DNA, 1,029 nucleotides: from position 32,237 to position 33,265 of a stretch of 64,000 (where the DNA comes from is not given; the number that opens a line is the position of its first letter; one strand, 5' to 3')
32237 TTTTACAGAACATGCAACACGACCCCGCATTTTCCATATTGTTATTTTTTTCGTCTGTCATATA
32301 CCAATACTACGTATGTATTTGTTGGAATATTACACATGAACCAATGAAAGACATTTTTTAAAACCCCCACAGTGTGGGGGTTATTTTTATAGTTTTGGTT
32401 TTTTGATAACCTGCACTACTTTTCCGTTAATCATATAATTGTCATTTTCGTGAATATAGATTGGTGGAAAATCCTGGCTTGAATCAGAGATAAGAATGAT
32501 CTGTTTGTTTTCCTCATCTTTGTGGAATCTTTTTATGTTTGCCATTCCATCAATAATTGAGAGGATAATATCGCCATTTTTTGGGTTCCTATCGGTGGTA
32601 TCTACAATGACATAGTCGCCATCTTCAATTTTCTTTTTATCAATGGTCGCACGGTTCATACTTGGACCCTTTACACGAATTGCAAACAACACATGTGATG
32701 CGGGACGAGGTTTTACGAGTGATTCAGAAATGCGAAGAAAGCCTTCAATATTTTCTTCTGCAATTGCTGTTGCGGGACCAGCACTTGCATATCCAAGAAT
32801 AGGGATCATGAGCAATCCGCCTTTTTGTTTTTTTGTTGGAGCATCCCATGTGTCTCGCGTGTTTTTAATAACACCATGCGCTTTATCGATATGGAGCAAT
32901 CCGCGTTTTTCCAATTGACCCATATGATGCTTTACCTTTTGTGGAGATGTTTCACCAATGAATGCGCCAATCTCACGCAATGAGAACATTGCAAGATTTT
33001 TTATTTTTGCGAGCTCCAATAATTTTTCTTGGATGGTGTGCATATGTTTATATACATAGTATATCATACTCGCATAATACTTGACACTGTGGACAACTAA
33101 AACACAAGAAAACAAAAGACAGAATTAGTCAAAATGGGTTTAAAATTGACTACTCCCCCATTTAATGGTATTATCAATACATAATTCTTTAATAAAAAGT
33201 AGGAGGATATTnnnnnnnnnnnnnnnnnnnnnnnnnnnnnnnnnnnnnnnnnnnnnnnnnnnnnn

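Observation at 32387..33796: LexA locus with a palindromic box at its start and a divergently transcribed Cys-rich zinc-ribbon gene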

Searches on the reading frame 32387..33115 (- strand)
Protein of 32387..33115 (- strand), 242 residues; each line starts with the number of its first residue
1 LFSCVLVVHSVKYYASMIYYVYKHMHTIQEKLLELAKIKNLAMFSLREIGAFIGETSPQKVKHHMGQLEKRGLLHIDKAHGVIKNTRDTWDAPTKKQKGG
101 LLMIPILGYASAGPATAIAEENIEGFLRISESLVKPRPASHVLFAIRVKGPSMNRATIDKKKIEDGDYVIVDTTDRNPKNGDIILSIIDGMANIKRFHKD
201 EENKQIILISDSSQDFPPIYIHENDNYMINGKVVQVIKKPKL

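Call 5: search_protein_families(library=pfam, proteins=[window:32387-33043:-], max_evalue=0.01)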
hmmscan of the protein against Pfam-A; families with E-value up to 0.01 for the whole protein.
window:32387-33043:- (218 aa): 3 families
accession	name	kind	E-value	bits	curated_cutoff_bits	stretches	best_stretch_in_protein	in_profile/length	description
PF00717.28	Peptidase_S24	-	3.7e-22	78.6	23.3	1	81-210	1-116/116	Peptidase S24-like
PF01726.22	LexA_DNA_bind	-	0.0006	20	23.7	1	21-54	27-60/65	LexA DNA binding domain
PF01176.25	eIF-1a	-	0.0081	16.2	30.2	0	138-160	40-62/64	Translation initiation factor 1A / IF-1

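Call 10: find_homologous_proteins(query=window:32387-33115:-)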
Query window:32387-33115:- (242 aa): 1354 proteins with E <= 0.001 among 1709 candidates; the best 120 are listed.
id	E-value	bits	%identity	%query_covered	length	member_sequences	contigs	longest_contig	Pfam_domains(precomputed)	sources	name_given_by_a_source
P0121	1.0e-138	478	100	90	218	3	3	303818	PF00717.29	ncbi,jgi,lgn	jgi:repressor LexA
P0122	2.2e-121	422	87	90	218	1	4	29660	PF00717.29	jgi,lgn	-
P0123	1.0e-117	410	85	90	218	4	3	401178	PF00717.29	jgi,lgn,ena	-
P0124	1.6e-117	409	87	90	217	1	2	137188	PF00717.29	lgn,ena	-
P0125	1.2e-116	406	85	90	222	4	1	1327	PF00717.29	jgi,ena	-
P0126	8.2e-115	400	81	90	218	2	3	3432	PF00717.29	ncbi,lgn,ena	-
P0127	9.7e-102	357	74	90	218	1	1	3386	PF00717.29,PF01726.23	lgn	-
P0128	3.1e-87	310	62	98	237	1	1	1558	PF00717.29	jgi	-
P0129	7.3e-86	305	65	93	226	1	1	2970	PF00717.29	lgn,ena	-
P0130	5.3e-85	303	64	90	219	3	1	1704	PF00717.29,PF01726.23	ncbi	-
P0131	8.9e-85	302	65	90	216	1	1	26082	PF00717.29,PF01726.23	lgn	-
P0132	1.2e-84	301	63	86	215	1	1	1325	PF00717.29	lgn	-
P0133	4.0e-84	300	65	90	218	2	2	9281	PF00717.29,PF01726.23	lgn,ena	-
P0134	8.2e-84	299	63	90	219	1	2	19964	PF00717.29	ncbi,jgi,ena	ncbi:MAG: S24 family peptidase [Candidatus Paceibacterota bacterium]|jgi:repressor LexA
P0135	1.2e-83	298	62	90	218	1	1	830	PF00717.29,PF01726.23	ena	-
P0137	2.5e-83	297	61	90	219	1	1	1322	PF00717.29,PF01726.23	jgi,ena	-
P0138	2.7e-83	297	63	86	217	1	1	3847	PF00717.29,PF01726.23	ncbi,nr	ncbi:MAG: hypothetical protein M1587_00800 [Thaumarchaeota archaeon]|nr:hypothetical protein [Nitros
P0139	3.0e-83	297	63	90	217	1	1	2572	PF00717.29,PF01726.23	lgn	-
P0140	3.1e-83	297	63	86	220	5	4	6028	PF00717.29,PF01726.23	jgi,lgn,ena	jgi:repressor LexA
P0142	6.0e-83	296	64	90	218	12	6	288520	PF00717.29,PF01726.23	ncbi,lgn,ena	-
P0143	7.0e-83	296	62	86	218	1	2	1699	PF00717.29,PF01726.23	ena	-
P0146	1.1e-82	295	62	90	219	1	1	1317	PF00717.29,PF01726.23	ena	-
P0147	1.1e-82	295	63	90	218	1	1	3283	PF00717.29,PF01726.23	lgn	-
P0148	1.2e-82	295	62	90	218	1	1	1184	PF00717.29,PF01726.23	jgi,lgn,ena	-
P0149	1.3e-82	295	62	90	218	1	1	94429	PF00717.29,PF01726.23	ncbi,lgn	-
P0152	3.1e-82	294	64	90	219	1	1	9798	PF00717.29,PF01726.23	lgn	-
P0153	4.2e-82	293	63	86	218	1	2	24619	PF00717.29,PF01726.23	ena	-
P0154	4.8e-82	293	62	86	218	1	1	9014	PF00717.29,PF01726.23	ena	-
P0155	6.0e-82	293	63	86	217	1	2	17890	PF00717.29,PF01726.23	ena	-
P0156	8.1e-82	292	63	86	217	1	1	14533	PF00717.29,PF01726.23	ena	-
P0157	8.8e-82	292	63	84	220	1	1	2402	PF00717.29,PF01726.23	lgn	-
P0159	2.5e-81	291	61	90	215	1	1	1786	PF00717.29,PF01726.23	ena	-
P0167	5.9e-81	289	62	86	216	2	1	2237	PF00717.29,PF01726.23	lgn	-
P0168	6.0e-81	289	60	90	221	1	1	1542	PF00717.29,PF01726.23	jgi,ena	-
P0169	6.1e-81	289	63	90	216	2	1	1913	PF00717.29,PF01726.23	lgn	-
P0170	6.8e-81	289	65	90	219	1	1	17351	PF00717.29,PF01726.23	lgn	-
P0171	7.3e-81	289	63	90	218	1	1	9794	PF00717.29,PF01726.23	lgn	-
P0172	7.7e-81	289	63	89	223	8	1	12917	PF00717.29,PF01726.23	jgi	jgi:SOS regulatory protein LexA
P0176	1.3e-80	288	63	90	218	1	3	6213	PF00717.29,PF01726.23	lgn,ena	-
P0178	1.8e-80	288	62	90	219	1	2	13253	PF00717.29,PF01726.23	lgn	-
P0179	2.5e-80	287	58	92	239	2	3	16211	PF00717.29,PF01726.23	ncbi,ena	-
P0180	3.0e-80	287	63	90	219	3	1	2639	PF00717.29,PF01726.23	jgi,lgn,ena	-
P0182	3.9e-80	287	60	90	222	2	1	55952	PF00717.29,PF01726.23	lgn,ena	-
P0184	4.2e-80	287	61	90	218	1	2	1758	PF00717.29,PF01726.23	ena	-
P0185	5.7e-80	286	62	90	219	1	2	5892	PF00717.29,PF01726.23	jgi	jgi:repressor LexA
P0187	7.4e-80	286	63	90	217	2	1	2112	PF00717.29,PF01726.23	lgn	-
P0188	8.1e-80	286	62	90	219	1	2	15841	PF00717.29,PF01726.23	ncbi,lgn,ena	-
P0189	8.7e-80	286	62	90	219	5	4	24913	PF00717.29,PF01726.23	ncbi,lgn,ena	-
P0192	1.3e-79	285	61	90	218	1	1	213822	PF00717.29,PF01726.23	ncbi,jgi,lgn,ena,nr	ncbi:MAG TPA: S24 family peptidase [Bacteroidota bacterium]|nr:S24 family peptidase [Bacteroidota ba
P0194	1.7e-79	285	63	89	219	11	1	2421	PF00717.29,PF01726.23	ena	-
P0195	2.0e-79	284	61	89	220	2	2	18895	PF00717.29,PF01726.23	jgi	jgi:SOS regulatory protein LexA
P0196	3.7e-79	283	59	90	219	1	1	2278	PF00717.29,PF01726.23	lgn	-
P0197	3.8e-79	283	60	90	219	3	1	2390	PF00717.29,PF01726.23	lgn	-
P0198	4.5e-79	283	63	89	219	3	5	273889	PF00717.29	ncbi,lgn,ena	-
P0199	5.0e-79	283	59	90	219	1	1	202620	PF00717.29,PF01726.23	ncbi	-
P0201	5.6e-79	283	60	90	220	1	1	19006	PF00717.29,PF01726.23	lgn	-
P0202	5.6e-79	283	57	92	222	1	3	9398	PF00717.29,PF01726.23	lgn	-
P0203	6.3e-79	283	62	90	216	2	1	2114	PF00717.29,PF01726.23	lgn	-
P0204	7.1e-79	283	59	90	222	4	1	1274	PF00717.29,PF01726.23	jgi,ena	-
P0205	8.4e-79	282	63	90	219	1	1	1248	PF00717.29,PF01726.23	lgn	-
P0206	8.5e-79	282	59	90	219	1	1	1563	PF00717.29,PF01726.23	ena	-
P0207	1.1e-78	282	59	90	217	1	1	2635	PF00717.29,PF01726.23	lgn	-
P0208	1.2e-78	282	62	89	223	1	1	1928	PF00717.29,PF01726.23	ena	-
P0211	1.5e-78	282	58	90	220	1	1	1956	PF00717.29,PF01726.23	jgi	jgi:repressor LexA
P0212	1.5e-78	281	56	97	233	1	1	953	PF00717.29,PF01726.23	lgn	-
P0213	1.5e-78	281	60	90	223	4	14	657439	PF00717.29,PF01726.23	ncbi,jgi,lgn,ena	ncbi:MAG: S24 family peptidase [Minisyncoccia bacterium]|jgi:repressor LexA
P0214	2.8e-78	281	58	90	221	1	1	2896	PF00717.29,PF01726.23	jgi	jgi:repressor LexA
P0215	2.8e-78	281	63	90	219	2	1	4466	PF00717.29,PF01726.23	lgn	-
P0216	2.9e-78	281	56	90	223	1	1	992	PF00717.29,PF01726.23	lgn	-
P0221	7.4e-78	279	59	90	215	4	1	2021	PF00717.29,PF01726.23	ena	-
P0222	8.0e-78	279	58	90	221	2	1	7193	PF00717.29,PF01726.23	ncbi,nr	ncbi:MAG: hypothetical protein HY277_05635 [Ignavibacteriales bacterium]|nr:hypothetical protein [Ig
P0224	1.0e-77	279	61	90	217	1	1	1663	PF00717.29,PF01726.23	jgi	-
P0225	1.6e-77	278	61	90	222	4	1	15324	PF00717.29,PF01726.23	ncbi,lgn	-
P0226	1.6e-77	278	59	90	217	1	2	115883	PF00717.29,PF01726.23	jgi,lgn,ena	-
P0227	2.2e-77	278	59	89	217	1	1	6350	PF00717.29,PF01726.23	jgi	jgi:repressor LexA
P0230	4.1e-77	277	62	90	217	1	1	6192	PF00717.29,PF01726.23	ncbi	-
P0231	4.2e-77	277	59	90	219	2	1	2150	PF00717.29,PF01726.23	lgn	-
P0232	4.3e-77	277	60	90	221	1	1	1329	PF00717.29,PF01726.23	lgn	-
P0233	4.4e-77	277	59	90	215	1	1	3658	PF00717.29,PF01726.23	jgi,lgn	-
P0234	5.6e-77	276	61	90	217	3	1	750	PF00717.29,PF01726.23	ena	-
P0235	6.0e-77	276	58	90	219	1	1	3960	PF00717.29,PF01726.23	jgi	jgi:repressor LexA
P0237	6.9e-77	276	58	90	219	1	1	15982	PF00717.29,PF01726.23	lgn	-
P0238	8.6e-77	276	54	98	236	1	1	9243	PF00717.29,PF01726.23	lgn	-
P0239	8.9e-77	276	61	90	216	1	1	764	PF00717.29,PF01726.23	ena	-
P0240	9.4e-77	276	59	90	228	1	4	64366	PF00717.29,PF01726.23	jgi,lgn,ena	-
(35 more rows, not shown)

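Call 22: find_related_loci(query=window:32387-33043:-, collection=metagenome_contigs, flank=3000)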
Query window:32387-33043:- (218 aa) in metagenome_contigs; peptide patterns used: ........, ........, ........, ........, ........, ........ (x = any residue, [..] = any of these).
329 stretches matched a pattern; 122 encode a relative of the query (tblastn E <= 1e-3); the best 80 are kept; 80 distinct loci.
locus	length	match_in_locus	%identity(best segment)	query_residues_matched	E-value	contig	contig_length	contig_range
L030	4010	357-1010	87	1-218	3e-130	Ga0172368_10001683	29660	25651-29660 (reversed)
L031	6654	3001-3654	85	1-218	2e-125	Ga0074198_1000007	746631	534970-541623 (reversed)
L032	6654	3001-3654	83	1-218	4e-125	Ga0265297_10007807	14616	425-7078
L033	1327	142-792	84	1-213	3e-132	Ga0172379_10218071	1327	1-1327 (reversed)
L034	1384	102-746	54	1-213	9e-79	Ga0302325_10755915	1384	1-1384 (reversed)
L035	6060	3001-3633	55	1-217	3e-72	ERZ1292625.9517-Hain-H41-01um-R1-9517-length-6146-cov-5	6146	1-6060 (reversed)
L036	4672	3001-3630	50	1-218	2e-70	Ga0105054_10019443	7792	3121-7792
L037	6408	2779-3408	50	1-218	2e-70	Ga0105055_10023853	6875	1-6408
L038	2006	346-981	51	1-217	1e-69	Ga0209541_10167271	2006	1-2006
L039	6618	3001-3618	50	1-214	5e-66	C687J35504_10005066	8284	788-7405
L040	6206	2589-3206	50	1-214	5e-66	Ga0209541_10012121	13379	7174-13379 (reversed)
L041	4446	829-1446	50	1-214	4e-66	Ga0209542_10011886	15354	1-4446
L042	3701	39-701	51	1-218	6e-66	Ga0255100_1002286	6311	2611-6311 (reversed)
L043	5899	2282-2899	50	1-214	5e-66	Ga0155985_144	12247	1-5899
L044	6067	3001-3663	51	1-218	4e-66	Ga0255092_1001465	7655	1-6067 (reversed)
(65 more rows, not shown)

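Call 40: find_encoding_contigs(protein=P0123, flank=10000, max_places=3)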
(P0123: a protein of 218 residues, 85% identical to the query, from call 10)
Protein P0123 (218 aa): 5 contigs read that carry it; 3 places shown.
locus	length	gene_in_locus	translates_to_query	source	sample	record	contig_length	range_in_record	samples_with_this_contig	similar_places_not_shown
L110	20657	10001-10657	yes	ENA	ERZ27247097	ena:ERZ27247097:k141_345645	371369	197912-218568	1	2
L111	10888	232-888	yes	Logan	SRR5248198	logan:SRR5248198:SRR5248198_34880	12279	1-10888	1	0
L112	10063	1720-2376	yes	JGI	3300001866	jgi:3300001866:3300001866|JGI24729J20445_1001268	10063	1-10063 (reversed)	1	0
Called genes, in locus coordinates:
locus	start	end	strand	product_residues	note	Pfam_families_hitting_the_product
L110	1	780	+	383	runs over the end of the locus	-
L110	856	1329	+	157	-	PF20385:DUF6680 (weak)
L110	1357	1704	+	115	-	-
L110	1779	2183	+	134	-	-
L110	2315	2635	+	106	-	-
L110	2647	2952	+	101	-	-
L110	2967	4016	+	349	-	PF02661:Fic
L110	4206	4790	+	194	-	PF04229:GrpB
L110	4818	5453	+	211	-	PF00702:Hydrolase, PF13419:HAD_2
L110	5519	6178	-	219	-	-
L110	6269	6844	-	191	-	-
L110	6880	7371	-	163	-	-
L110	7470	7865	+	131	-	PF03073:TspO_MBR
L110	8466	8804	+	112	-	-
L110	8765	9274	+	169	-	PF00173:Cyt-b5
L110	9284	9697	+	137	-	-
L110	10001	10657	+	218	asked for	PF00717:Peptidase_S24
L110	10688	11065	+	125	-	-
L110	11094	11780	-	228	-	-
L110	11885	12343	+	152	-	PF12883:DUF3828 (weak)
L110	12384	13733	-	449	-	PF04851:ResIII, PF00270:DEAD, PF00271:Helicase_C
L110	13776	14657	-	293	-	PF00551:Formyl_trans_N, PF02911:Formyl_trans_C (weak)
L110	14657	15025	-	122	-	PF01327:Pep_deformylase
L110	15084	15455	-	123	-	-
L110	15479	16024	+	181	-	PF02834:LigT_PEase (weak), PF13563:2_5_RNA_ligase2 (weak)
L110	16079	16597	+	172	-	-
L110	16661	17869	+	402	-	PF22694:CtpB_N-like, PF00595:PDZ, PF13180:PDZ_2, PF17820:PDZ_6, PF03572:Peptidase_S41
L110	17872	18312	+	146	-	PF01281:Ribosomal_L9_N, PF03948:Ribosomal_L9_C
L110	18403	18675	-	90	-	PF01016:Ribosomal_L27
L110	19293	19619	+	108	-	-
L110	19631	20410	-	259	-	-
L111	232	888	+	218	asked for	PF00717:Peptidase_S24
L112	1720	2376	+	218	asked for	PF00717:Peptidase_S24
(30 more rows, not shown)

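Call 44: search_protein_families(library=ncbifam, proteins=[window:32387-33043:-], max_evalue=0.1)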
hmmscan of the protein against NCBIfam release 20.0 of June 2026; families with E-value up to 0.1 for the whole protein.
window:32387-33043:- (218 aa): 4 families
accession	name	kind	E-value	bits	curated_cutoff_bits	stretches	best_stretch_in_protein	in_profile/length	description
TIGR00498.1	lexA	equivalog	1.5e-26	93.3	110.95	1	21-215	27-201/203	transcriptional repressor LexA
NF007621.2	PRK10276.1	subfamily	6e-15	55.3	110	1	95-214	8-115/115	translesion error-prone DNA polymerase V autoproteolytic subunit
NF051876.1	transXXX_HumD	equivalog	0.048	13.6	120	1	136-213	39-115/129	HumD family translesion DNA polymerase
TIGR00064.1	ftsY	equivalog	0.059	12.6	260.7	1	133-189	153-208/279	signal recognition particle-docking protein FtsY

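Call 45: find_encoding_contigs(protein=P0142, flank=10000, max_places=2)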
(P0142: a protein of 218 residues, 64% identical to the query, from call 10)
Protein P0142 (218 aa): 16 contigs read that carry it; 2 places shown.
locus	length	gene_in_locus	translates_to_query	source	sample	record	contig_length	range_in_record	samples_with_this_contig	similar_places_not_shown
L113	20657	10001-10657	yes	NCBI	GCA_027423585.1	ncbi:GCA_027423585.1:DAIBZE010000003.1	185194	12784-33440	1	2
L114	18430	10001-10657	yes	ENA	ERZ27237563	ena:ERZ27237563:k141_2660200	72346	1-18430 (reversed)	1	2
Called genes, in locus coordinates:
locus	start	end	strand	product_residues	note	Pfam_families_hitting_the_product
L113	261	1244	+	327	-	PF02195:ParB_N, PF17762:HTH_ParB, PF23552:ParB_C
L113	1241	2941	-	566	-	PF13328:HD_4, PF01966:HD, PF04607:RelA_SpoT, PF02824:TGS, PF01842:ACT (weak), PF13291:ACT_4 (weak)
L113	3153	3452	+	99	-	PF00166:Cpn10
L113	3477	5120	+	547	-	PF00118:Cpn60_TCP1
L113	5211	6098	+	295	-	PF02511:Thy1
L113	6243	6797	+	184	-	PF04011:LemA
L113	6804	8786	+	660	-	PF09972:DUF2207, PF20990:DUF2207_C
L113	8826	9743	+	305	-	PF01435:Peptidase_M48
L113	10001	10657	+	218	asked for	PF01726:LexA_DNA_bind (weak), PF00717:Peptidase_S24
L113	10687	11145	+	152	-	PF00583:Acetyltransf_1, PF13508:Acetyltransf_7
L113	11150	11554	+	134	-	PF08020:DUF1706, PF11716:MDMPI_N (weak)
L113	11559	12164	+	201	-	PF12697:Abhydrolase_6 (weak), PF06821:Ser_hydrolase (weak), PF00561:Abhydrolase_1 (faint)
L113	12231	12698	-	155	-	PF00383:dCMP_cyt_deam_1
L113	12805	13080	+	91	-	-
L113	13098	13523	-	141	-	-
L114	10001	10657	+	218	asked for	PF01726:LexA_DNA_bind (weak), PF00717:Peptidase_S24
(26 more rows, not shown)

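Call 46: find_encoding_contigs(protein=P0213, flank=10000, max_places=2)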
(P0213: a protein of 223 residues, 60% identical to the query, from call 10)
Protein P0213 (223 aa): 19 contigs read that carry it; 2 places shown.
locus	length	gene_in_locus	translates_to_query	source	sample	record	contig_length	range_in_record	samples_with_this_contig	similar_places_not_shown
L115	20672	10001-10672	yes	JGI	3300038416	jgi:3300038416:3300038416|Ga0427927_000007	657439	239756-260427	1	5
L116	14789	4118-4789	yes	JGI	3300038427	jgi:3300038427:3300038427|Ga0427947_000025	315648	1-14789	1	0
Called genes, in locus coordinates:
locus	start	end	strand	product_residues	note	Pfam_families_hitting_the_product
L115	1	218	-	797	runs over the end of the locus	PF13431:TPR_17 (faint), PF00515:TPR_1 (faint), PF07719:TPR_2 (faint), PF13428:TPR_14 (faint), PF13432:TPR_16 (faint), PF12895:ANAPC3 (faint), PF13414:TPR_11 (faint), PF14559:TPR_19 (weak), +3 more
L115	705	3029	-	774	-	PF03477:ATP-cone, PF17975:RNR_Alpha, PF21995:RNR-II_ins_dom (weak), PF02867:Ribonuc_red_lgC (faint)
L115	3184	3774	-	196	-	PF02643:DUF192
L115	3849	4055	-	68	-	-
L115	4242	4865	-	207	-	PF03703:bPH_2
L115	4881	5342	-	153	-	-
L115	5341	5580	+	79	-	-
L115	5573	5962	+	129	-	-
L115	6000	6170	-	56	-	-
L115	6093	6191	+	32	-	-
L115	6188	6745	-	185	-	-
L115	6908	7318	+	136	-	-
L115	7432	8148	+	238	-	PF13489:Methyltransf_23, PF08241:Methyltransf_11 (weak), PF08242:Methyltransf_12 (weak), PF13649:Methyltransf_25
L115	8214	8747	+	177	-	-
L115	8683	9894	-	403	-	PF00145:DNA_methylase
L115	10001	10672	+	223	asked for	PF01726:LexA_DNA_bind, PF00717:Peptidase_S24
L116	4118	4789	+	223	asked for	PF01726:LexA_DNA_bind, PF00717:Peptidase_S24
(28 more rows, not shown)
